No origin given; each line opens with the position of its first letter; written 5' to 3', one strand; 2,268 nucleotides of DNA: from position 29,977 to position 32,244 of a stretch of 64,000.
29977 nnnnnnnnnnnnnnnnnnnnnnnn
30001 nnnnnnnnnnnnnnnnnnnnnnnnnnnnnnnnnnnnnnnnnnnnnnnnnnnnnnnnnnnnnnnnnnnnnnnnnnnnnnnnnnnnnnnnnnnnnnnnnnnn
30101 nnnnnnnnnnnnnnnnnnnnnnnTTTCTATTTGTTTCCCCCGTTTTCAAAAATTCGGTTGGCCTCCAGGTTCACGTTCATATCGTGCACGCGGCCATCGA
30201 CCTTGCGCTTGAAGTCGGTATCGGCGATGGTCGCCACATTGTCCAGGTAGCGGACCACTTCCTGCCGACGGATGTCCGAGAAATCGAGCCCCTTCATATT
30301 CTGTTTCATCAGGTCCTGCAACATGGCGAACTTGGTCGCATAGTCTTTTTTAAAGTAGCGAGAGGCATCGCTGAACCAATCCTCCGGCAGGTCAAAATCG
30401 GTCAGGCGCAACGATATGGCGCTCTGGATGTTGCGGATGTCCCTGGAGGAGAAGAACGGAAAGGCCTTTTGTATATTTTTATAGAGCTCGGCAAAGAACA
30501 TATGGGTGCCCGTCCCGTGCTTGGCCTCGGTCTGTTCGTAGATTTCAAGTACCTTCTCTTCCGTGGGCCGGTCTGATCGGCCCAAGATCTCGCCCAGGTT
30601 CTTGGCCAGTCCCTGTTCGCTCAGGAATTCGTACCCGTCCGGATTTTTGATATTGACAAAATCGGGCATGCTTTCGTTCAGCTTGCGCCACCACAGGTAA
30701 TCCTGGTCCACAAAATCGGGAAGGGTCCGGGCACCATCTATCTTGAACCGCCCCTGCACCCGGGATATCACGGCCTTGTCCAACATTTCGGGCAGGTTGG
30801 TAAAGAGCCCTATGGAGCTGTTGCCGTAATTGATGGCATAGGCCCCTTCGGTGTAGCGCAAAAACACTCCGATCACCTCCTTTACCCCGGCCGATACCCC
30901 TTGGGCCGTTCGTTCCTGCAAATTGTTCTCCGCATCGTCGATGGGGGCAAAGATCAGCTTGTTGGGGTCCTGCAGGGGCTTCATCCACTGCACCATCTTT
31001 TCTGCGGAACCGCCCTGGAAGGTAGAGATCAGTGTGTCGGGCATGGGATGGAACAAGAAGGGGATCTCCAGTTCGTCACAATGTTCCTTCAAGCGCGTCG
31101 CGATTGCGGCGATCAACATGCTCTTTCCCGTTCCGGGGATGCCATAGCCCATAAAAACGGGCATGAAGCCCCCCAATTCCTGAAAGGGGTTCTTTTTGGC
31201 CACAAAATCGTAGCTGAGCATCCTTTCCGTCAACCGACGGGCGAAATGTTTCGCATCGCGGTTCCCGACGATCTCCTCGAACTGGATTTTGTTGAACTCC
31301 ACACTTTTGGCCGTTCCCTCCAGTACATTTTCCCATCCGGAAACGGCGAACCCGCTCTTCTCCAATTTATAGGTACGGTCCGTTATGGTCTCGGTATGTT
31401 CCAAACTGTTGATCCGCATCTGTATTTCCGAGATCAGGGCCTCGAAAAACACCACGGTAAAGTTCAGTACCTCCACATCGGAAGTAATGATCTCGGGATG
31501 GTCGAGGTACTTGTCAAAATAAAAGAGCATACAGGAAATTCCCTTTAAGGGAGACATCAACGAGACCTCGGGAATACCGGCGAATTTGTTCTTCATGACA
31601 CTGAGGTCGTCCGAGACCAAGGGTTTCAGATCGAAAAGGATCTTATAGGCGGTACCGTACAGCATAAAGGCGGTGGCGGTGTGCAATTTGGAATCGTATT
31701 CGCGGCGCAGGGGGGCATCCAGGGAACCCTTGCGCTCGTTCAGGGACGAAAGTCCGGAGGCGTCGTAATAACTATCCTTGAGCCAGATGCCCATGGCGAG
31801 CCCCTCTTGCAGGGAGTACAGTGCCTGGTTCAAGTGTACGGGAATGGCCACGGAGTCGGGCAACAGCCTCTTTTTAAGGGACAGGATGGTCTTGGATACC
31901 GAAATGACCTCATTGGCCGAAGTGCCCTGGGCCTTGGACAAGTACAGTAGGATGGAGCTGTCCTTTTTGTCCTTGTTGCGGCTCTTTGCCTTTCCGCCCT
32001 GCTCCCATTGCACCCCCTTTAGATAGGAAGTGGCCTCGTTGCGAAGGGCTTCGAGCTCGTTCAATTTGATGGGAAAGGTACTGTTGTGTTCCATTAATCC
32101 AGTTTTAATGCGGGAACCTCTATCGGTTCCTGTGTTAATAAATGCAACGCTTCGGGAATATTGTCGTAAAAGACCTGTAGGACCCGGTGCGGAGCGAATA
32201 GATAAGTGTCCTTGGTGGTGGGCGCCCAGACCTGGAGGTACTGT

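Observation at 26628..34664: Six-gene AAA+ / coiled-coil / membrane-protein cluster with no recognisable family for five of six products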

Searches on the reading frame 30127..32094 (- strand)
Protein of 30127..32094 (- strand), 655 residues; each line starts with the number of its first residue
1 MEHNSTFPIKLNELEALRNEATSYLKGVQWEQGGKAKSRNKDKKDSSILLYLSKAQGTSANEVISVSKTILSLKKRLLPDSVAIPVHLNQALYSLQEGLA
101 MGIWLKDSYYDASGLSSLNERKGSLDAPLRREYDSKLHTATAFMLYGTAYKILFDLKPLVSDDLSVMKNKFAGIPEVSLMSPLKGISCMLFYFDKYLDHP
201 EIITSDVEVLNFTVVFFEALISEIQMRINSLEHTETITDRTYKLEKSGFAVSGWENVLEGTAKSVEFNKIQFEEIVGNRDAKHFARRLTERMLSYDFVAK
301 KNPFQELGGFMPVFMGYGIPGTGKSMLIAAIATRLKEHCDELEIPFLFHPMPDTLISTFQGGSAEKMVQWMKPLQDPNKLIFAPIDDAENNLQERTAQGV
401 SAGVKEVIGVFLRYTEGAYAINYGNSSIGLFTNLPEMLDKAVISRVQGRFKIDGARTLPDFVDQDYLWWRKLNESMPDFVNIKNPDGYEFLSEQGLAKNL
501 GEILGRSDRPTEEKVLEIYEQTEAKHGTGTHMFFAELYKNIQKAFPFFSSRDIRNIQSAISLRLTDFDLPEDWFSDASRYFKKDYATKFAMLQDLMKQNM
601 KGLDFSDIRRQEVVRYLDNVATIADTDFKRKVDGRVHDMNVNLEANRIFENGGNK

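Call 3: search_protein_families(library=pfam, proteins=[window:30127-32094:-], max_evalue=1)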
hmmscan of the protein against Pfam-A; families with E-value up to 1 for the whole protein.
window:30127-32094:- (655 aa): 8 families
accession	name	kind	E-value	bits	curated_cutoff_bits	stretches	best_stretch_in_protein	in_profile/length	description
PF00004.35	AAA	-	1.2e-08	35.9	21.2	1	317-452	4-129/131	ATPase family associated with various cellular activities (AAA)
PF24883.2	NPHP3_N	-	0.0074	16.9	24.8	1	313-343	24-54/164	Nephrocystin 3, N-terminal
PF13191.12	AAA_16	-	0.06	14.3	32.6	1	317-346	30-66/167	AAA ATPase domain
PF21843.2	DUF6902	-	0.086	12.2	27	1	514-624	45-139/351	Domain of unknown function (DUF6902)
PF05729.18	NACHT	-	0.1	12.9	26.7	1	318-349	7-39/167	NACHT domain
PF22037.2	PSD13_N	-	0.21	12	27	0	206-256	27-77/224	PSD13 N-terminal repeats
PF09548.15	Spore_III_AB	-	0.21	12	32.5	0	495-521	108-134/170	Stage III sporulation protein AB (spore_III_AB)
PF13401.12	AAA_22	-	0.23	12.2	27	1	317-343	11-33/130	AAA domain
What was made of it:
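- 30127..32094 (-): P3: 655-aa divergent classic-clade AAA ATPase with family-specific N-terminal (1-260) and C-terminal (455-655) domains. Pfam AAA 1.2e-8 (call 3).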

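Call 4: search_protein_families(library=ncbifam, proteins=[window:30127-32094:-], max_evalue=1)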
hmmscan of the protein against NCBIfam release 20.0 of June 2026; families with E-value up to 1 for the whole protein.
window:30127-32094:- (655 aa): 7 families
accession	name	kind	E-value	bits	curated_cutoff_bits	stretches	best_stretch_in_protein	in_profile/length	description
NF041006.2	cell_div_CdvC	equivalog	0.00036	19.6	650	1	216-337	56-160/370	cell division protein CdvC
NF042959.1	IteA_antiphage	equivalog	0.00095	18.4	510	1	311-364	125-170/367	anti-phage ATPase IteA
TIGR01241.2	FtsH_fam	equivalog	0.0036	16.1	600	1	266-333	155-217/598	ATP-dependent zinc metalloprotease FtsH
NF005992.0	PRK08116.1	subfamily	0.0072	15.5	189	1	315-382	118-184/269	hypothetical protein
NF008004.0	PRK10733.1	equivalog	0.017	13.1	1008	1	270-461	149-324/644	ATP-dependent zinc metalloprotease FtsH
NF006505.0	PRK08939.1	equivalog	0.026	13.8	228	1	291-372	140-216/306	primosomal protein DnaI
TIGR01243.1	CDC48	subfamily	0.081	11.2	802.65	1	265-335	445-511/733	CDC48 family AAA ATPase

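Call 5: search_protein_families(library=padloc, proteins=[window:30127-32094:-], max_evalue=1)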
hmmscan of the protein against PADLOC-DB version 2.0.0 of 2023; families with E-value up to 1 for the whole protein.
window:30127-32094:- (655 aa): 3 families
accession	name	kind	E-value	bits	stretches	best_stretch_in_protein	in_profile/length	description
PDLC04232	IetA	-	0.00052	17.5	1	317-453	122-244/330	-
PDLC02196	IetA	-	0.00091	16.7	1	314-364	125-167/374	-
PDLC02195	IetA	-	0.0071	13.7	1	315-365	141-183/395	-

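Call 6: search_solved_structures(query=window:30127-32094:-, max_evalue=0.01, show_alignments=1)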
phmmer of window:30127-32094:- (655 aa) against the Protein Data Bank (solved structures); distinct sequences matched with E-value up to 0.01: 18.
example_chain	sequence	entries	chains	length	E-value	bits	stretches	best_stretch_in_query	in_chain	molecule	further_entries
5vc7_A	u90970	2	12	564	0.00023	22.9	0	265-450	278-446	VCP-like ATPase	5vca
2zam_A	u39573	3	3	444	0.00029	22.6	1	256-452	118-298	Vacuolar protein sorting-associating protein 4B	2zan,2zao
5g4g_A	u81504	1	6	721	0.00041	22.1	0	265-450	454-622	VCP-LIKE ATPASE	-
5g4f_A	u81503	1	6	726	0.00042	22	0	265-450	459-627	VCP-LIKE ATPASE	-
1xwi_A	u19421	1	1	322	0.00045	21.9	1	298-452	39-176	SKD1 protein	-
7l9x_A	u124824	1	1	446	0.00099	20.8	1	315-451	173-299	Vacuolar protein sorting-associated protein 4B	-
5ubv_A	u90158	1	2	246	0.0021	19.8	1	295-460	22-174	ATPase domain of i-AAA protease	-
6bmf_A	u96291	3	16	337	0.0021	19.7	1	269-452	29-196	Vacuolar protein sorting-associated protein 4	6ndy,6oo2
2rko_A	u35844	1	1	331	0.0027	19.4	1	270-452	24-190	Vacuolar protein sorting-associated protein 4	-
2r62_A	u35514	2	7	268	0.0028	19.3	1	268-461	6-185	Cell division protease ftsH homolog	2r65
2qp9_X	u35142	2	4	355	0.0034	19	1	269-452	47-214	Vacuolar protein sorting-associated protein 4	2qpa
3eih_A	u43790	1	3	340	0.0036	19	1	269-452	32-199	Vacuolar protein sorting-associated protein 4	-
5uie_A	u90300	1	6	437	0.0036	19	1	269-452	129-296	Vacuolar protein sorting-associated protein 4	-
3eie_A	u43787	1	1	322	0.0038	18.9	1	270-452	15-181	Vacuolar protein sorting-associated protein 4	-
6ap1_A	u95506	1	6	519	0.0055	18.4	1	269-452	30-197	Vacuolar protein sorting-associated protein 4,Protein hcp1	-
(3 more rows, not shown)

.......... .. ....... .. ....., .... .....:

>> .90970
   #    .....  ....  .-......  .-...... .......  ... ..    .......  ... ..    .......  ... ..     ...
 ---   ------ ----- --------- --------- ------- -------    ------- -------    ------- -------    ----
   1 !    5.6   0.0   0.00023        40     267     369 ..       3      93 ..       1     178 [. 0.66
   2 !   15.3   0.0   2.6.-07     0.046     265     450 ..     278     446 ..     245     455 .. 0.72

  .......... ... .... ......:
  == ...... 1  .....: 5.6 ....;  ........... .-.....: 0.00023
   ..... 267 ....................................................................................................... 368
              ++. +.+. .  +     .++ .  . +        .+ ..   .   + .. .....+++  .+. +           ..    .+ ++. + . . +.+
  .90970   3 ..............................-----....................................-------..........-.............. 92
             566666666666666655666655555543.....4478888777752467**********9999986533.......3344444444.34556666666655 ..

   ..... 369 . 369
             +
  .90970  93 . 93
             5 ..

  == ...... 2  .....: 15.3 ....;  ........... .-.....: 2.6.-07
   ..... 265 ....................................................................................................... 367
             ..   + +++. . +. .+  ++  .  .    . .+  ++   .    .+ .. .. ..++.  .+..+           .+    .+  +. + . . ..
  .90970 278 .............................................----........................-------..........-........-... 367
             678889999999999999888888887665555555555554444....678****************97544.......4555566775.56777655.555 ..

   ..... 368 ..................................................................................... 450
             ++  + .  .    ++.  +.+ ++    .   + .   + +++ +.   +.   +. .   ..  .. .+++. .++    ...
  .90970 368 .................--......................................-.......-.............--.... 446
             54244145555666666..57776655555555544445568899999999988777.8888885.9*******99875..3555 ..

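Call 7: search_protein_families(library=phrogs, proteins=[window:30127-32094:-], max_evalue=0.1)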
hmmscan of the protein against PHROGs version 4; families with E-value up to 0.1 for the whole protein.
window:30127-32094:- (655 aa): 5 families
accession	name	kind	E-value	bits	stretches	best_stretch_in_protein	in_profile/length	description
phrog_3757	-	unknown function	4e-07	30.8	1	317-475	132-272/367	-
phrog_7485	-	unknown function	0.00069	19.7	1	296-337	211-253/430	-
phrog_50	-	DNA, RNA and nucleotide metabolism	0.00086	19.5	1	267-362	339-419/570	DnaC-like helicase loader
phrog_170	-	other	0.0049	17.3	1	311-384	90-163/323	PhoH-like phosphate starvation-inducible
phrog_30773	-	unknown function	0.059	12.6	1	269-452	159-327/666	-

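Call 40: search_dna_similar(query=window:30127-32094:-, collection=plasmids, mode=protein, max_evalue=1e-20, max_rows=40)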
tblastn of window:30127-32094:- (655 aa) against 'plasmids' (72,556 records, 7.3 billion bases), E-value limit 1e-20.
Records with a match: 10; places in all: 10; records where one place covers at least 80% of the query: 9.
Best place of each record, by identity: <60% 10.
By first word of the organism name: Vibrio 4; Sinorhizobium 4; Shinella 1; Rhizobium 1.
By predicted mobility (MOB-suite, as given by PLSDB): non-mobilizable 10.
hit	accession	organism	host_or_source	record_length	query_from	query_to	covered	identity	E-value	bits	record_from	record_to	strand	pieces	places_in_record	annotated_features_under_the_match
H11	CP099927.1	Vibrio parahaemolyticus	Anadara tuberculosa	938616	61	650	90%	28.5%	1e-63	236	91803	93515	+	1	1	ATP-binding protein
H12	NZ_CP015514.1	Vibrio vulnificus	Mactra veneriformis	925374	61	650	90%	28.5%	2e-63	235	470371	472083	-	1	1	ATP-binding protein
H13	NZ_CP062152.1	Vibrio parahaemolyticus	oyster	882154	61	650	90%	28.3%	3e-62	232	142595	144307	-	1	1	ATP-binding protein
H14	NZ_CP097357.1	Vibrio parahaemolyticus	oyster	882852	61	650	90%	28.3%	3e-62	232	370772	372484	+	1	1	ATP-binding protein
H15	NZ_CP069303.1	Shinella sp. PSBB067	monoisolate,Minnesota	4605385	57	619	86%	27.8%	3e-54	208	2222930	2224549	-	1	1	none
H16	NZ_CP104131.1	Sinorhizobium sp. K101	Phaseolus vulgaris,cell ...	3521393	57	619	86%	27.6%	2e-55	211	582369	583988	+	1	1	none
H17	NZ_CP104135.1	Sinorhizobium sp. C101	Phaseolus vulgaris,cell ...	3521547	57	619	86%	27.6%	2e-55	211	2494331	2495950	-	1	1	none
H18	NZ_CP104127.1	Sinorhizobium sp. M103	Phaseolus vulgaris,cell ...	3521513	57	619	86%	27.5%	6e-54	207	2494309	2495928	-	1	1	none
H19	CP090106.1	Sinorhizobium meliloti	Medicago,Cell culture,Plant nodule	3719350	57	619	86%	27.3%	2e-53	206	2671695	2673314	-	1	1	ATP-binding protein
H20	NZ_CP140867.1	Rhizobium leguminosarum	Trifolium pratense,whole organism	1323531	89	595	77%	27.1%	3e-49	193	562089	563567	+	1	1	record has no annotation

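Call 41: search_dna_similar(query=window:30127-32094:-, collection=phages, mode=protein, max_evalue=1e-10, max_rows=15)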
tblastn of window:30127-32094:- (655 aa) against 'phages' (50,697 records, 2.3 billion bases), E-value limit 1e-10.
No match.

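Call 48: get_annotated_region(hit=H15, flank=7000)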
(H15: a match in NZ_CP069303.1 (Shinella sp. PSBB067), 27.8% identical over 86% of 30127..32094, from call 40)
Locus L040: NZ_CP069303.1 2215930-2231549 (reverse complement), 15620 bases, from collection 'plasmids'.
description: Shinella sp. PSBB067 plasmid unnamed1, complete sequence
organism: Shinella sp. PSBB067 (NCBI taxid 2715959)
taxonomy: Bacteria; Pseudomonadota; Alphaproteobacteria; Hyphomicrobiales; Rhizobiaceae; Shinella; Shinella sp. PSBB067
host: -; source: monoisolate,Minnesota; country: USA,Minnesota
typing (MOB-suite, as given by PLSDB): non-mobilizable; mating-pair formation MPF_T
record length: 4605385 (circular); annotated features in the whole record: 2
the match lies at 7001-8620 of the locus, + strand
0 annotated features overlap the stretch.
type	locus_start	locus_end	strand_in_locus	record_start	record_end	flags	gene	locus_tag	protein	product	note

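Call 49: get_annotated_region(hit=H20, flank=7000)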
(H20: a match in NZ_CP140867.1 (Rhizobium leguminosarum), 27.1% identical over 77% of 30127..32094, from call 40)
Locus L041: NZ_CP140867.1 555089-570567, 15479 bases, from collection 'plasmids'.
description: Rhizobium leguminosarum strain TP16 plasmid pRlX5, complete sequence
organism: Rhizobium leguminosarum (NCBI taxid 384)
taxonomy: Bacteria; Pseudomonadota; Alphaproteobacteria; Hyphomicrobiales; Rhizobiaceae; Rhizobium; Rhizobium leguminosarum
host: -; source: Trifolium pratense,whole organism; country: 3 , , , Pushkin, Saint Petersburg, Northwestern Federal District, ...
typing (MOB-suite, as given by PLSDB): non-mobilizable
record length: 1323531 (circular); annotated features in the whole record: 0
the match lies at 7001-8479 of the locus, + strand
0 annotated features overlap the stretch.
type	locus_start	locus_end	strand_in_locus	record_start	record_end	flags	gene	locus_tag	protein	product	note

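Call 76: search_solved_structures(query=A12, max_evalue=0.00001, show_alignments=1)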
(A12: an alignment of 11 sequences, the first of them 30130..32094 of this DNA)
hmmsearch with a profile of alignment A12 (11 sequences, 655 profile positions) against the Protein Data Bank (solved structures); distinct sequences matched with E-value up to 0.00001: 44.
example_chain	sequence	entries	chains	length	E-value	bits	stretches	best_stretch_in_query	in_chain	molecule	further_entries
5vc7_A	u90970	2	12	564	6e-10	41.6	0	314-444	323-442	VCP-like ATPase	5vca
5g4g_A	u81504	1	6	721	1.4e-09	40.3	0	314-444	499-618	VCP-LIKE ATPASE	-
5g4f_A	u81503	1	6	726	1.4e-09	40.3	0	314-444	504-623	VCP-LIKE ATPASE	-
6chs_H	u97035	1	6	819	6.6e-08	34.8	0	315-444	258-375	Putative cell division control protein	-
6oaa_B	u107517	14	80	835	1.4e-07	33.7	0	315-444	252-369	Cell division control protein 48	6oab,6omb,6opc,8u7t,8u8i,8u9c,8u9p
8dar_A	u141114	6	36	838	1.4e-07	33.7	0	315-444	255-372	Cell division control protein 48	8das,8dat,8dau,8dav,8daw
6oa9_A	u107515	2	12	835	1.8e-07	33.3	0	315-444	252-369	Cell division control protein 48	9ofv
6lk0_A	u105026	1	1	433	5.9e-07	31.7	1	312-449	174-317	Pachytene checkpoint protein 2 homolog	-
5vhj_E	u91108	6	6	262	6.2e-07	31.6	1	314-455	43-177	26S proteasome regulatory subunit 10B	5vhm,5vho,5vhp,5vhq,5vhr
5vhn_E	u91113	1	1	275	7e-07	31.4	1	314-455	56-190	26S proteasome regulatory subunit 10B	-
5vq9_D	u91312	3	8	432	8.6e-07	31.1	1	312-449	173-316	Pachytene checkpoint protein 2 homolog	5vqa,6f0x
7l9p_A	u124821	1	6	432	8.6e-07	31.1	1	312-449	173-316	Pachytene checkpoint protein 2 homolog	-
1xwi_A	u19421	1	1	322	1.1e-06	30.8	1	317-452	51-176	SKD1 protein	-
2rko_A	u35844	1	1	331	1.1e-06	30.7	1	315-452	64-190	Vacuolar protein sorting-associated protein 4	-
6bmf_A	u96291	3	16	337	1.2e-06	30.7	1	315-452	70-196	Vacuolar protein sorting-associated protein 4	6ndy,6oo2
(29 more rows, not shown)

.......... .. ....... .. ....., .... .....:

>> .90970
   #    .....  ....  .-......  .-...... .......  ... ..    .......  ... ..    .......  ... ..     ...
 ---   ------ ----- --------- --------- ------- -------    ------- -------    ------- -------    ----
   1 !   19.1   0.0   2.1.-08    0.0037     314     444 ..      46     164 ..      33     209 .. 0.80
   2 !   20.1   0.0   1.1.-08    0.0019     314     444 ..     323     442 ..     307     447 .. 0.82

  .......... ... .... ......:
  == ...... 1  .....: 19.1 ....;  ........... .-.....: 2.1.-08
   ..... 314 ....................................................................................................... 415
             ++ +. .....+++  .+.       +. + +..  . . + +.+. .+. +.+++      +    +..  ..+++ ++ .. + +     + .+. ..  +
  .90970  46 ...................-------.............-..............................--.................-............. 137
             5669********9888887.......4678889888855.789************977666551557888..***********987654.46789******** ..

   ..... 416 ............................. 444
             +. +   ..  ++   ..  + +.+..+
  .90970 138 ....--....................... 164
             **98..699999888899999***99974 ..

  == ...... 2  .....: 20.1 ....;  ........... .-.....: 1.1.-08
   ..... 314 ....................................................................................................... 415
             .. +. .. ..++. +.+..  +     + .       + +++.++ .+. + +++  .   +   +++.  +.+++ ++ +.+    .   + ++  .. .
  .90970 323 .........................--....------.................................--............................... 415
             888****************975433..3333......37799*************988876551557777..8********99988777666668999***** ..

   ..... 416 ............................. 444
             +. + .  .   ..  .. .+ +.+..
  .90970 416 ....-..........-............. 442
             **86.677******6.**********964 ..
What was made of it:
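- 31006..31026 (-): Pore-loop-1-like S-T-(F/Y)-Q-G-(G/K)-S (residues 357-363). It aligns with the K-W/Y-x-G-E-S pore loop of VAT (calls 6, 76).
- On Classic-clade AAA ATPases (Pfam PF00004): PDB profile hits to VAT, Cdc48, Rpt and Vps4 (call 76).
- On ESCRT-III / Vps4: In the PDB profile search VAT, Cdc48, Pch2 and Rpt4 rank at or above Vps4 (call 76).
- Closest known: Substrate-threading classic AAA unfoldases with adaptors. Same: The nearest solved sequence relatives of the ATPase domain (calls 6, 76).
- The nearest solved relatives are threading unfoldases: VAT, Cdc48, Rpt and Vps4 (calls 6, 76). Vps4 is among the PDB sequence hits (E~1e-6, call 76).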
